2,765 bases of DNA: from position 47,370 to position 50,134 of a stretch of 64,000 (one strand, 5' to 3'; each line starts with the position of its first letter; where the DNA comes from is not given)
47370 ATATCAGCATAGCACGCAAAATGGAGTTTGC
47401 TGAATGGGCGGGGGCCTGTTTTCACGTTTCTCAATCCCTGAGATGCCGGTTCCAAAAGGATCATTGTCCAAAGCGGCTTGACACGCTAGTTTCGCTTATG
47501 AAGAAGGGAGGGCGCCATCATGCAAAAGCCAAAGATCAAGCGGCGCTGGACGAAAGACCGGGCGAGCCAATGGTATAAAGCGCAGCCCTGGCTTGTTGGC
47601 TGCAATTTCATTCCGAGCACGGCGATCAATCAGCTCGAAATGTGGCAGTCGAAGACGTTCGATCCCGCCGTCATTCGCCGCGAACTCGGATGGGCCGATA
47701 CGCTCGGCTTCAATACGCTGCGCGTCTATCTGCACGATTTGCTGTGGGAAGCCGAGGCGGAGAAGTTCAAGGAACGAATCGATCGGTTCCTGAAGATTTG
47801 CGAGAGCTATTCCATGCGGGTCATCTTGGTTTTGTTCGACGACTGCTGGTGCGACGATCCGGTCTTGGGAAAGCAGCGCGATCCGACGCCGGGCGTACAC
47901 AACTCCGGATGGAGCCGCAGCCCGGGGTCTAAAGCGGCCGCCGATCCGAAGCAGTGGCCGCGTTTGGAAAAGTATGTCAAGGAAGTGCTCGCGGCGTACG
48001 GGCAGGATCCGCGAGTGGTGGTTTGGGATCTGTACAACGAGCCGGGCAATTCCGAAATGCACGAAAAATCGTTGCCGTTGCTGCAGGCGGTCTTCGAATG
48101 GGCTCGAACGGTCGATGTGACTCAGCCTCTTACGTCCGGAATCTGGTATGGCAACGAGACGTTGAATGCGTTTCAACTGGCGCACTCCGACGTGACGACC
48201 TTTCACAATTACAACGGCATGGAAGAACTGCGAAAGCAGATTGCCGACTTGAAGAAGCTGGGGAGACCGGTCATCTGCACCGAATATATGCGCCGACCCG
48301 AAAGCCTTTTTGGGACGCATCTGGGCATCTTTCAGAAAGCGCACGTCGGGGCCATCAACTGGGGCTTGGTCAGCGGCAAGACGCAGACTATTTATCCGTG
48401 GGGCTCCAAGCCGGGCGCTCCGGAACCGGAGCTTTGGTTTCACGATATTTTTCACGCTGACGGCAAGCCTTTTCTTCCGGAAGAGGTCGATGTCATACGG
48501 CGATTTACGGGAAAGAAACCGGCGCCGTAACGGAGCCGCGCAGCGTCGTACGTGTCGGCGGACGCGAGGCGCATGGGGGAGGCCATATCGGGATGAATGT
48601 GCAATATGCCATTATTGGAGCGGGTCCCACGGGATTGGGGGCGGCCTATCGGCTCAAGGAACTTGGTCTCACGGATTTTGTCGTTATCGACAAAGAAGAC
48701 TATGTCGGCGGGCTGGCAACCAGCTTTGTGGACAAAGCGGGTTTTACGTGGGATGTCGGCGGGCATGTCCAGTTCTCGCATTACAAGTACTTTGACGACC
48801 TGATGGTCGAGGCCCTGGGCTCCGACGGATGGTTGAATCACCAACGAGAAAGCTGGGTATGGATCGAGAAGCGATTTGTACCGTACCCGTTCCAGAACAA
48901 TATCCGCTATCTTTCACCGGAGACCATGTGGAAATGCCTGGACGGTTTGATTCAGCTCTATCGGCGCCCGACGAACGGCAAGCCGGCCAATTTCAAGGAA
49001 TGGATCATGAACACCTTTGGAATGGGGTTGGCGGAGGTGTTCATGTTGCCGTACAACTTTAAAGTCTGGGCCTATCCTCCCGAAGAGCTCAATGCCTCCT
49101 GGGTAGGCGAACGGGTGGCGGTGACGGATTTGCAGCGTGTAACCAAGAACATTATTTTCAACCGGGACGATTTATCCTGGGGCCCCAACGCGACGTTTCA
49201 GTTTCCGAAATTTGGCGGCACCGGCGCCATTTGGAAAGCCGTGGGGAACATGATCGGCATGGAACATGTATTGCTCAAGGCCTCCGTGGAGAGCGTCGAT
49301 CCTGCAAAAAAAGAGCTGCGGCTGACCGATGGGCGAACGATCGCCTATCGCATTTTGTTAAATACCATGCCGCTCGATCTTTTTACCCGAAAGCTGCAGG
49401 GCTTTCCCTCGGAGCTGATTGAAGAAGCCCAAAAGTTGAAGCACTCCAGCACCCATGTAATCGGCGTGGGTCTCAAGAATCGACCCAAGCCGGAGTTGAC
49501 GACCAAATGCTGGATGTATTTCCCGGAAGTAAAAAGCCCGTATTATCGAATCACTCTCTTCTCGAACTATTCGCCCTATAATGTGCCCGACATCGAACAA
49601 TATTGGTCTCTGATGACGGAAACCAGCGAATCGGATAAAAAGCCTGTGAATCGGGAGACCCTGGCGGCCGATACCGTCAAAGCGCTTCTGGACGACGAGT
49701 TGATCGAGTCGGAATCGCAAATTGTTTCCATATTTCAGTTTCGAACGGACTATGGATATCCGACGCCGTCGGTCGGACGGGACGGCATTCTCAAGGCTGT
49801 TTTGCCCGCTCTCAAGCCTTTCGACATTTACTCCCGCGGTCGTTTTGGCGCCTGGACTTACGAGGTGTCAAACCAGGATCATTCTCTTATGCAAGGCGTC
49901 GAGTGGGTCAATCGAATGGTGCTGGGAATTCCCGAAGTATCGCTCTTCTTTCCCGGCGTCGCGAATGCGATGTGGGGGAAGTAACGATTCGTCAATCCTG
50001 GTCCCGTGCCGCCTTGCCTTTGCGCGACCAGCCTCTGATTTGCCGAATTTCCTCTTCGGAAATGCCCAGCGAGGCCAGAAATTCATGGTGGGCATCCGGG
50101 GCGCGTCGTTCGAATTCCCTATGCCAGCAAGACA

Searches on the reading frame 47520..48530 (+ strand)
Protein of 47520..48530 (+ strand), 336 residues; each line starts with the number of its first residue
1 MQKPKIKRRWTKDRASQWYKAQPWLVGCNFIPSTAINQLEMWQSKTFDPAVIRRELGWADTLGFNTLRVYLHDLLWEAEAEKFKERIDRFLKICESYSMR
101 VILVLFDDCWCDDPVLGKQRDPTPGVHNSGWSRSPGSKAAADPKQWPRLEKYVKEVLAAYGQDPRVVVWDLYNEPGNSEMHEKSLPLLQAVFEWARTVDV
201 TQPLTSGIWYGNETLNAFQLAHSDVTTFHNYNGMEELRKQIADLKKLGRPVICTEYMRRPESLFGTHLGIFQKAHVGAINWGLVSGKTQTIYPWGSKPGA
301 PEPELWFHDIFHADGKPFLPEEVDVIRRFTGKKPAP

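Call 96: search_protein_families(library=pfam, proteins=[window:47520-48530:+], max_evalue=0.000001)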
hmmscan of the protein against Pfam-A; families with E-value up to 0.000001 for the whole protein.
window:47520-48530:+ (336 aa): 2 families
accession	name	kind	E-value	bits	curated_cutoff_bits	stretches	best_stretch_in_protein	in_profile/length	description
PF00150.24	Cellulase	-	2.2e-09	37.6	23.5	1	61-256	32-236/272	Cellulase (glycosyl hydrolase family 5)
PF02836.23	Glyco_hydro_2_C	-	6.8e-08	32.4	21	1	137-259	98-213/302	Glycosyl hydrolases family 2, TIM barrel domain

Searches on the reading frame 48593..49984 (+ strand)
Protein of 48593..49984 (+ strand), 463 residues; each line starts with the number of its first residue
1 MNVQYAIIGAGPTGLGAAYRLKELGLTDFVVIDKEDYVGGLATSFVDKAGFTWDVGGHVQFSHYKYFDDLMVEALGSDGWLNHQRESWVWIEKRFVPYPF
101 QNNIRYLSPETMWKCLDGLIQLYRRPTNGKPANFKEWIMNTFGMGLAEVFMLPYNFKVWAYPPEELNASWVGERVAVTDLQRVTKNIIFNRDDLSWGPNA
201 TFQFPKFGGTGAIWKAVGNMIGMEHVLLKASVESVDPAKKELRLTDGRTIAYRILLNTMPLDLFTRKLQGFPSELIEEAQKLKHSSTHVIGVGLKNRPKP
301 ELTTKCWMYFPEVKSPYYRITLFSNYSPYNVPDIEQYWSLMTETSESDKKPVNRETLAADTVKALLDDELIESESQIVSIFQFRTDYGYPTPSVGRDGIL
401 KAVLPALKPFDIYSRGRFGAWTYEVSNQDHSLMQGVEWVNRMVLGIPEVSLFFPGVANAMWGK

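Call 96: search_protein_families(library=pfam, proteins=[window:48593-49984:+], max_evalue=0.000001)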
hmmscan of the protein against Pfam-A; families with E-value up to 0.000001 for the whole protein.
window:48593-49984:+ (463 aa): 1 family
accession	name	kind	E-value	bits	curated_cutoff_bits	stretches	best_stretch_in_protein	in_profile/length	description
PF13450.12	NAD_binding_8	-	2.1e-11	44.4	21.9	1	7-70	1-64/68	NAD(P)-binding Rossmann-like domain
